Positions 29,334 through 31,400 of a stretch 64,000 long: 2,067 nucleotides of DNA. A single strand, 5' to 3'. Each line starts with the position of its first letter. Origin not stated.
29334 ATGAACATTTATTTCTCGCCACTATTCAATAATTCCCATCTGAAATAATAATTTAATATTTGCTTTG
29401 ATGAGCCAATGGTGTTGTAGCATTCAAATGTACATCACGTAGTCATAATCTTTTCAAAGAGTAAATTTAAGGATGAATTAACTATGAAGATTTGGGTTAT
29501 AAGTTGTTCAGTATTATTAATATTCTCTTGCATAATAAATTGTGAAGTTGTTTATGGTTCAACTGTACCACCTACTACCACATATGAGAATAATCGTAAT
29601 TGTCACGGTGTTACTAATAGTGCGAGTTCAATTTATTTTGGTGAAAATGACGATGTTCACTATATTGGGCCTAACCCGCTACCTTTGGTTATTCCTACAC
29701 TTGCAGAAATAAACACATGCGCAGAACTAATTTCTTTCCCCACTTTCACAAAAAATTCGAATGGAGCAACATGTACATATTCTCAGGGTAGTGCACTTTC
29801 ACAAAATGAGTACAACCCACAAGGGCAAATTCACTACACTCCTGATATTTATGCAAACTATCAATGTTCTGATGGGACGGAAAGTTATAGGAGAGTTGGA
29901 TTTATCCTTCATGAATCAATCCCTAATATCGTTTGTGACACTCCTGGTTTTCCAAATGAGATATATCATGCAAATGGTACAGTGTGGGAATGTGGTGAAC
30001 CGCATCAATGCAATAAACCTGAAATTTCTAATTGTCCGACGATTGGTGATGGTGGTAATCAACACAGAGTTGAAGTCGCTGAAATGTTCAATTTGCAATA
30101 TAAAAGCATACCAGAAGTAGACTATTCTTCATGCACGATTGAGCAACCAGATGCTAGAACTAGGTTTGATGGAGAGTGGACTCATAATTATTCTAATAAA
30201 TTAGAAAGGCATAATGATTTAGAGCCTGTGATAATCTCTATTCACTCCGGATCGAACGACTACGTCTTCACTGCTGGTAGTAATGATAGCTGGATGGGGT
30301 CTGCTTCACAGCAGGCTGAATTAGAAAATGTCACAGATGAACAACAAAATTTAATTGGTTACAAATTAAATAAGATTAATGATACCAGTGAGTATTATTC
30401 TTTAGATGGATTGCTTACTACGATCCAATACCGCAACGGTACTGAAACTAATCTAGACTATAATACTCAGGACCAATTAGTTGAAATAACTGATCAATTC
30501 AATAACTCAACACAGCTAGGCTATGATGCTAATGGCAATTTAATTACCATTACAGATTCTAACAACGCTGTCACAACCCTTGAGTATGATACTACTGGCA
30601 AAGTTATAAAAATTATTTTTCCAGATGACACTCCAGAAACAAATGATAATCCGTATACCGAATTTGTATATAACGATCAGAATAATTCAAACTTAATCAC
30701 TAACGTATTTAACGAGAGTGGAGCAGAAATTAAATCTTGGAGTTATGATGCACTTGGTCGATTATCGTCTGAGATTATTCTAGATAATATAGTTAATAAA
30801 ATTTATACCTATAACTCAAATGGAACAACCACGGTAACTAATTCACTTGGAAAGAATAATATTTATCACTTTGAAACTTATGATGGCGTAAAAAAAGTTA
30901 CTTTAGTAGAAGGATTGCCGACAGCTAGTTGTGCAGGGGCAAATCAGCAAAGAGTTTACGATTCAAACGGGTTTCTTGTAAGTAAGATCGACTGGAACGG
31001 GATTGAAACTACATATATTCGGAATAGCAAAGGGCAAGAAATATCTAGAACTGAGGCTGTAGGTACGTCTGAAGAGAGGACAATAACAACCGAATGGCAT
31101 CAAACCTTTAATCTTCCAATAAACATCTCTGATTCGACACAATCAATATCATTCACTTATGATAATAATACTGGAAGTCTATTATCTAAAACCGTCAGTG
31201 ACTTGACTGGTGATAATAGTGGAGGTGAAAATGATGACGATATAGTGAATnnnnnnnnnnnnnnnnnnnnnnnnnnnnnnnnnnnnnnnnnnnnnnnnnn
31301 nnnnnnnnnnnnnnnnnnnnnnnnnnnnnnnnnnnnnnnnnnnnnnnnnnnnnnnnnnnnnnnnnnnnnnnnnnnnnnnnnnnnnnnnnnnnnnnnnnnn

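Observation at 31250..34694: A4 replaces the LamG module with a ~1150-aa stalk of 5 Ig-like and 7 Y_Y_Y-like domains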

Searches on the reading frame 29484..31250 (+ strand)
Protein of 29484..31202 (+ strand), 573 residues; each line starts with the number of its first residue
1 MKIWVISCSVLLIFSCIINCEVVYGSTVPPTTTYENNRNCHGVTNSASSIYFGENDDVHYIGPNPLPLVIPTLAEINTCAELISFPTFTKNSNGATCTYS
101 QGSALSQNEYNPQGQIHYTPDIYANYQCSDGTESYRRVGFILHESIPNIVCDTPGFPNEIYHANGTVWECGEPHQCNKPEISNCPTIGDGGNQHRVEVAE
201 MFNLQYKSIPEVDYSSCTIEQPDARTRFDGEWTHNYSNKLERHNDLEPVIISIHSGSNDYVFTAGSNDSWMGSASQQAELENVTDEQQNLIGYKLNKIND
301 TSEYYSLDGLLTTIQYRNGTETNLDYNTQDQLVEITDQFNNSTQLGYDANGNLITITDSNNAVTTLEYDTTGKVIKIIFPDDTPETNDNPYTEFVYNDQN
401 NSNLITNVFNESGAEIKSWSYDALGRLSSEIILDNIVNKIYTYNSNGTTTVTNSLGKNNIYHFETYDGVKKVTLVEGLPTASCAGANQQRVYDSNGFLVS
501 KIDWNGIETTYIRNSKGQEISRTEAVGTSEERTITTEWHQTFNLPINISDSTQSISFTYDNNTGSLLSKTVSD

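Call 11: search_protein_families(library=pfam, proteins=[window:29484-31202:+], max_evalue=1)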
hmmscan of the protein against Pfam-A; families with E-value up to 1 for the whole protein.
window:29484-31202:+ (573 aa): 2 families
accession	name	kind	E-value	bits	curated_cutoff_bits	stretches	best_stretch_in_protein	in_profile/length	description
PF05593.20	RHS_repeat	-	4.9e-20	71.9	22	4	347-381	1-35/38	RHS Repeat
PF10049.14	DUF2283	-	0.029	15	23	0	336-357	23-44/49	Protein of unknown function (DUF2283)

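Call 12: find_homologous_proteins(query=window:29484-31202:+, max_evalue=0.00001)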
Query window:29484-31202:+ (573 aa): 67 proteins with E <= 0.00001 among 5504 candidates.
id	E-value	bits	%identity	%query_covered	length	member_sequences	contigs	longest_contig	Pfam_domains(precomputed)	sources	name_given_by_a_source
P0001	2.6e-34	137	34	40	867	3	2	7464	PF05593.20,PF25023.2,PF20148.5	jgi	jgi:YD repeat-containing protein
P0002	5.7e-30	123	44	18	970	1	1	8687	PF05593.20,PF25023.2,PF03527.21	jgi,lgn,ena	-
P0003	1.1e-27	115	29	51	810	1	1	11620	PF05593.20,PF25023.2,PF20148.5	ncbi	ncbi:putative deoxyribonuclease RhsB [compost metagenome]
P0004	5.0e-27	113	30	41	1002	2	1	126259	PF05593.20,PF25023.2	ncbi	ncbi:MAG: RHS repeat-associated core domain-containing protein [Acidobacteriota bacterium]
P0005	7.1e-27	113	27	60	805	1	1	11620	PF05593.20,PF25023.2,PF20148.5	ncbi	ncbi:putative deoxyribonuclease RhsB [compost metagenome]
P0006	1.9e-20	91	34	23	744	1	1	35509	PF05593.20,PF25023.2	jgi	jgi:YD repeat-containing protein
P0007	3.6e-20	90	32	40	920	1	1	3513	PF05593.20,PF25023.2,PF03412.22,PF20148.5,PF07719.24,PF13174.13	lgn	-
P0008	3.2e-19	87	28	37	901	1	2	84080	PF05593.20,PF25023.2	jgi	jgi:RHS repeat-associated protein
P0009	3.4e-19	87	28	47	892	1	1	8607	PF05593.20,PF25023.2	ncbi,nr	ncbi:MAG: RHS repeat protein, partial [Actinobacteria bacterium]|nr:RHS repeat protein [Actinomyceto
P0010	6.0e-18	83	43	14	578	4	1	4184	PF05593.20,PF25023.2,PF20148.5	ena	-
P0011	9.5e-18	82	27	34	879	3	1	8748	PF05593.20,PF25023.2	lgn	-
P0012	9.6e-18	82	26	47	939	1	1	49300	PF05593.20,PF25023.2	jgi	jgi:RHS repeat-associated protein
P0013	2.2e-17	81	32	45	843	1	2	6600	PF05593.20,PF25023.2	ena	-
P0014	2.2e-17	81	28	44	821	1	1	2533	PF05593.20,PF25023.2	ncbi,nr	ncbi:MAG: RHS repeat protein, partial [Spirochaetes bacterium]|nr:RHS repeat protein [Spirochaetota 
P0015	2.9e-17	81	28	44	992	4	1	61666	PF05593.20,PF25023.2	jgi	-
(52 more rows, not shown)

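Call 14: find_related_loci(query=A1, collection=genome_contigs, flank=10000)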
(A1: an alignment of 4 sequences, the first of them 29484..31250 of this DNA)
Query A1 (589 aa) in genome_contigs; peptide patterns used: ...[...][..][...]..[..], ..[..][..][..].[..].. (x = any residue, [..] = any of these).
82 stretches matched a pattern; 32 encode a relative of the query (tblastn E <= 1e-3); 31 distinct loci.
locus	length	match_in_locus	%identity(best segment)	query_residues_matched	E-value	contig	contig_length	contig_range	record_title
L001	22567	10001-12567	37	221-572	2e-60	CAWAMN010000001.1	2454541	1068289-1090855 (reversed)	MAG: uncultured Gammaproteobacteria bacterium isolate MFD01721.bin.1.18 genome assembly, contig: contig_14296, whole gen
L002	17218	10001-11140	35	185-570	4e-60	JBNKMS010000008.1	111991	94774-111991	MAG: Sedimenticolaceae bacterium isolate H1.bin.12.orig k141_526202, whole genome shotgun sequence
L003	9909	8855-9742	39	277-573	5e-60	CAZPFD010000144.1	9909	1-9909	MAG TPA_asm: uncultured Ectothiorhodospiraceae bacterium isolate SRP304980_co2_290 genome assembly, contig: NODE_5478_le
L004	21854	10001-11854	39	270-574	9e-58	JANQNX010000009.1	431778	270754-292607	MAG: Gammaproteobacteria bacterium isolate IP29b_bin.112 k99_2778236, whole genome shotgun sequence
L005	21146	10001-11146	36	191-574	6e-58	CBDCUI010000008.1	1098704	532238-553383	MAG: Gammaproteobacteria bacterium isolate 743376f1-14b3-4e29-811e-3c2fa12b1d83 genome assembly, contig: contig_8, whole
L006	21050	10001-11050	34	226-570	5e-57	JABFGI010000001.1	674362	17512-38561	MAG: Proteobacteria bacterium isolate PRO17 c_000000000001, whole genome shotgun sequence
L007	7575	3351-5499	35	232-570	9e-55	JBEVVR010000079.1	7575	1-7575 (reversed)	MAG: Candidatus Thiodiazotropha sp. isolate CTENA7 L123 c_000000000205, whole genome shotgun sequence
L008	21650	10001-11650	36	269-574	3e-52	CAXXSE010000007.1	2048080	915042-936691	MAG: Methylococcales bacterium isolate 6b98c4a4-d9d8-4516-b822-97e2a8b70ebf genome assembly, contig: contig_7, whole gen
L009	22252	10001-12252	32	232-572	1e-43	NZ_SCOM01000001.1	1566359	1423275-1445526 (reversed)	Pseudomonas sp. F(2018) NODE_1_length_1566359_cov_124.621821, whole genome shotgun sequence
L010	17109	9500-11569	33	231-572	3e-41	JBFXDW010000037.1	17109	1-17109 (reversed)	MAG: Bdellovibrionales bacterium isolate CA_2019_TPIn_101 NODE_11162_length_17109_cov_5.381286_TPIn, whole genome shotgu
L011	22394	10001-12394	29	191-575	8e-41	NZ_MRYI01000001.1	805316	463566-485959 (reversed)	Hahella sp. CCB-MM4 Scaffold1, whole genome shotgun sequence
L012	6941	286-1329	30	232-572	2e-40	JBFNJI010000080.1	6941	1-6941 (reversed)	MAG: Candidatus Thiodiazotropha sp. isolate ctebehawaiim21_SYM1 c_000000000197, whole genome shotgun sequence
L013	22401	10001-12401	28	76-572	5e-39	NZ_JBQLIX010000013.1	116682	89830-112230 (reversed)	Pseudomonas sp. NCHU5216 collab21.1.13, whole genome shotgun sequence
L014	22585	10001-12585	28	246-573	3e-39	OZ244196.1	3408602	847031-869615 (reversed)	MAG: Pseudomonadales bacterium isolate 8195aeac-5045-4305-a8a5-beb42bd39683 genome assembly, chromosome: 1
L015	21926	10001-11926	33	229-572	1e-43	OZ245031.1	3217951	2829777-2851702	MAG: Pseudomonadales bacterium isolate d3d62a4d-8f7f-4394-ab59-5430843f1424 genome assembly, chromosome: 1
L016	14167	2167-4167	30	262-578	9e-35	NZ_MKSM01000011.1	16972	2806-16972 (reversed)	MAG: Nitrobacter sp. 62-23 SCNpilot_cont_300_bf_scaffold_1114, whole genome shotgun sequence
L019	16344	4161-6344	29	202-573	1e-31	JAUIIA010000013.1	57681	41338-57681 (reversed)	MAG: Alphaproteobacteria bacterium isolate Co_bin.236 NODE_4034_length_57681_cov_1.629148, whole genome shotgun sequence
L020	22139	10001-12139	29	248-577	3e-30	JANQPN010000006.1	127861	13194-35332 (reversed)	MAG: Wenzhouxiangellaceae bacterium isolate IP29b_bin.166 k99_1989675, whole genome shotgun sequence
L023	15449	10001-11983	26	224-570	6e-30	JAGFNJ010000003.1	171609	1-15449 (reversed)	MAG: Candidatus Accumulibacter conexus isolate UW7 CEKMHFBL_3, whole genome shotgun sequence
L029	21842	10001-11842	27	272-573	1e-17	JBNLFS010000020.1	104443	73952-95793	MAG: Candidatus Thiodiazotropha sp. isolate C1.bin.37.orig k141_32766, whole genome shotgun sequence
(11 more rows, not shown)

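Call 31: search_solved_structures(query=window:29484-31202:+, max_evalue=0.01, show_alignments=0)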
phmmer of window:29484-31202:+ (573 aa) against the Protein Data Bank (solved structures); distinct sequences matched with E-value up to 0.01: 15.
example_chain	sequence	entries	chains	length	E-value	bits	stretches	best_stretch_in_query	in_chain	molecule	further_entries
8h8a_A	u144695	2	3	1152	3.6e-11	45.8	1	191-470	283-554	Putative Rhs-family protein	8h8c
8qjd_A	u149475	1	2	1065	9.7e-11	44.4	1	300-479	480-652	Salmonella bongori Rhs core domain (residues 360-1420)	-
8qjb_A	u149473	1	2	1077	1.1e-10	44.2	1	300-527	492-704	T6SS-associated Rhs core domain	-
8h8b_A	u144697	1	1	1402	1.5e-10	43.7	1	224-470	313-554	Putative Rhs-family protein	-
9ifo_A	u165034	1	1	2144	1.5e-10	43.7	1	313-500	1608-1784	Teneurin-Like Protein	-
9pt5_A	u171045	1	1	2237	1.9e-10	43.4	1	313-500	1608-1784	Teneurin-like protein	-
8uxt_A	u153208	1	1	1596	6.2e-10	41.7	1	299-380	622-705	Tse15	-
8uy4_A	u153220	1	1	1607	6.3e-10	41.7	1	299-380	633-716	Tse15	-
8qja_A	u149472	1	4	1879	7e-10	41.5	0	284-426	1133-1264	Putative type VI secretion system YD repeat-containing Rhs element Vgr protein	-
7q97_A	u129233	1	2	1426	1e-09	41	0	321-381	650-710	Rhs family protein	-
8qjc_A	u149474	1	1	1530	1e-09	41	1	300-527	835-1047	T6SS-associated Rhs core and toxin domain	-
8cp6_B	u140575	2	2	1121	1.6e-08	37.1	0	307-380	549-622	Toxin protein Tse5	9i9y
7pq5_L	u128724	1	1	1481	2.4e-07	33.2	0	300-384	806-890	Tre23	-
7bam_A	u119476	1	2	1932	6.7e-06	28.4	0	315-428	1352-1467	Teneurin-4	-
7ban_A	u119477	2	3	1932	6.8e-06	28.4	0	315-428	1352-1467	Teneurin-4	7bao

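Call 45: search_protein_families(library=pfam, proteins=[L006:11065-15735:+, L014:11176-14457:+, L002:12922-16206:+, L015:11042-14476:+, L005:12718-15552:+], max_evalue=0.001)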
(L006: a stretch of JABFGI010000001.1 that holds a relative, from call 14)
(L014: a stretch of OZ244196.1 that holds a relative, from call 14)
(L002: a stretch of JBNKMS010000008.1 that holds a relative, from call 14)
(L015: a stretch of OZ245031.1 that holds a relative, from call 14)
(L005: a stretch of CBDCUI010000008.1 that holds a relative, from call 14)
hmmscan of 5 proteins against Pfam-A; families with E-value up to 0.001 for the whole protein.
L006:11065-15735:+ (1556 aa): 10 families
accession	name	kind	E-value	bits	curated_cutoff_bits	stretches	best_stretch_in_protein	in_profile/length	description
PF12799.13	LRR_4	-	5.1e-74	243.1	27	10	459-497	1-40/44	Leucine Rich repeats (2 copies)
PF05593.20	RHS_repeat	-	1.2e-59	198.1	22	9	989-1024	1-36/38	RHS Repeat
PF13855.12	LRR_8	-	4.9e-15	55.5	27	0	94-149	1-61/61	Leucine rich repeat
PF03527.20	RHS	-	4.3e-10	39.7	27.9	1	1348-1380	3-35/38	RHS protein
PF23952.1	LRR_EndoS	-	1.2e-08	35.6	27.9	0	50-185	1-111/116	Endo-beta-N-acetylglucosaminidase EndoS LRR domain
PF23211.1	LRR_LRWD1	-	8e-07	29.4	28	0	565-625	40-101/190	Leucine-rich repeat and WD repeat-containing protein 1, LRR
PF23007.1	DnaA_N-like_STI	-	3.6e-06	27.4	27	0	567-601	24-58/86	STICHEL, DnaA_N-like alpha-beta domain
PF23998.1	BTB_BTBDG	-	3.4e-05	24.5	27.9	0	82-163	32-108/122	BTBDG BTB/POZ domain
PF12038.13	QTMAN_N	-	6.5e-05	23.2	25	0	414-472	33-96/168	tRNA-queuosine alpha-mannosyltransferase N-terminal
PF18884.5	TSP3_bac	-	0.00097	19.4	25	1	664-685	1-22/22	Bacterial TSP3 repeat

L014:11176-14457:+ (1093 aa): 1 family
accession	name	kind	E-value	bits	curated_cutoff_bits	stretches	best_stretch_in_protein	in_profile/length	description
PF05593.20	RHS_repeat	-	6.9e-45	151.1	22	8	442-477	1-36/38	RHS Repeat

L002:12922-16206:+ (1094 aa): 2 families
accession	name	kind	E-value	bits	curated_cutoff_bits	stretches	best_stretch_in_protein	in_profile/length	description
PF05593.20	RHS_repeat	-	1.1e-84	277.9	22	12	253-290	1-38/38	RHS Repeat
PF03527.20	RHS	-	1.2e-06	28.7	27.9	1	848-879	4-35/38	RHS protein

L015:11042-14476:+ (1144 aa): 3 families
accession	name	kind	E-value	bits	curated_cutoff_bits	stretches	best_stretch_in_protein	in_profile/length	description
PF05593.20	RHS_repeat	-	3.6e-40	136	22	4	264-293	1-30/38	RHS Repeat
PF03527.20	RHS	-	5e-07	29.9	27.9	1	911-941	2-32/38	RHS protein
PF22322.1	DUF6973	-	6.3e-07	29.5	27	1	1048-1126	31-115/124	Domain of unknown function (DUF6973)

L005:12718-15552:+ (944 aa): 2 families
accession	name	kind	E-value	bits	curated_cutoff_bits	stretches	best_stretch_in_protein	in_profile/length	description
PF05593.20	RHS_repeat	-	9.3e-66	217.6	22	8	289-326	1-38/38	RHS Repeat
PF03527.20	RHS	-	3e-15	56.2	27.9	1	693-726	2-35/38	RHS protein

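Call 62: search_protein_families(library=pfam, proteins=[L006:7235-9007:-, L006:6003-7229:-, L015:3388-4941:+, L023:12998-15007:+], max_evalue=0.001)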
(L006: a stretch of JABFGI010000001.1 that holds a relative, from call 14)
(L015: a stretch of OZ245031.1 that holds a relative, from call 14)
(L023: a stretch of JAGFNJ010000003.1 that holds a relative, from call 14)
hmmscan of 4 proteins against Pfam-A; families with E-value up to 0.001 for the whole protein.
L006:7235-9007:- (590 aa): 5 families
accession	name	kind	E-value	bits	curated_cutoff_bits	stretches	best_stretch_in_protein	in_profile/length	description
PF00437.27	T2SSE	-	1.9e-143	478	24.9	1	202-586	3-370/370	Type II/IV secretion system protein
PF05157.20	MshEN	-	1.1e-15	57.7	23.1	1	92-172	6-87/90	MshEN domain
PF25199.1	nSTAND_NTPase5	-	6.5e-05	23.2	34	1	340-390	40-91/145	Novel STAND NTPase 5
PF11165.13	DUF2949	-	7.7e-05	23.5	24.2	1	34-83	3-52/56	Protein of unknown function (DUF2949)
PF13401.12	AAA_22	-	0.0001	23.1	27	1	341-383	5-47/130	AAA domain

L006:6003-7229:- (408 aa): 1 family
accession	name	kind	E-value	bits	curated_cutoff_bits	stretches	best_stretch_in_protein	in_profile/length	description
PF00482.28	T2SSF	-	8.8e-60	200.6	25.2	2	75-197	2-125/125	Type II secretion system (T2SS), protein F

L015:3388-4941:+ (517 aa): 2 families
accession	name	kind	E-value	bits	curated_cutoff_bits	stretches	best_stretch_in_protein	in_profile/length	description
PF00501.34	AMP-binding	-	3.3e-66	224.1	29.9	1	5-373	2-380/384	AMP-binding enzyme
PF13193.12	AMP-binding_C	-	4e-16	60.1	24.5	1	427-505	1-76/76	AMP-binding enzyme C-terminal domain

L023:12998-15007:+ (669 aa): 6 families
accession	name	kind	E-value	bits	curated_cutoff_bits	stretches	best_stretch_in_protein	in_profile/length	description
PF17957.7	Big_7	-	8.4e-48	161.3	24.1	3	323-391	1-70/70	Bacterial Ig domain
PF07495.19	Y_Y_Y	-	2.7e-08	34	26.6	0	377-410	30-64/65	Y_Y_Y domain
PF19077.6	Big_13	-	1.4e-06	29.1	27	0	282-316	61-100/102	Bacterial Ig-like domain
PF06832.18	BiPBP_C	-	3.6e-06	27.2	26.8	0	223-304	6-83/90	Penicillin-Binding Protein C-terminus Family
PF03527.20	RHS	-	9.4e-05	22.6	27.9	1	417-441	1-25/38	RHS protein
PF00404.24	Dockerin_1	-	0.00069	20.2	22.9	0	69-113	3-48/57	Dockerin type I domain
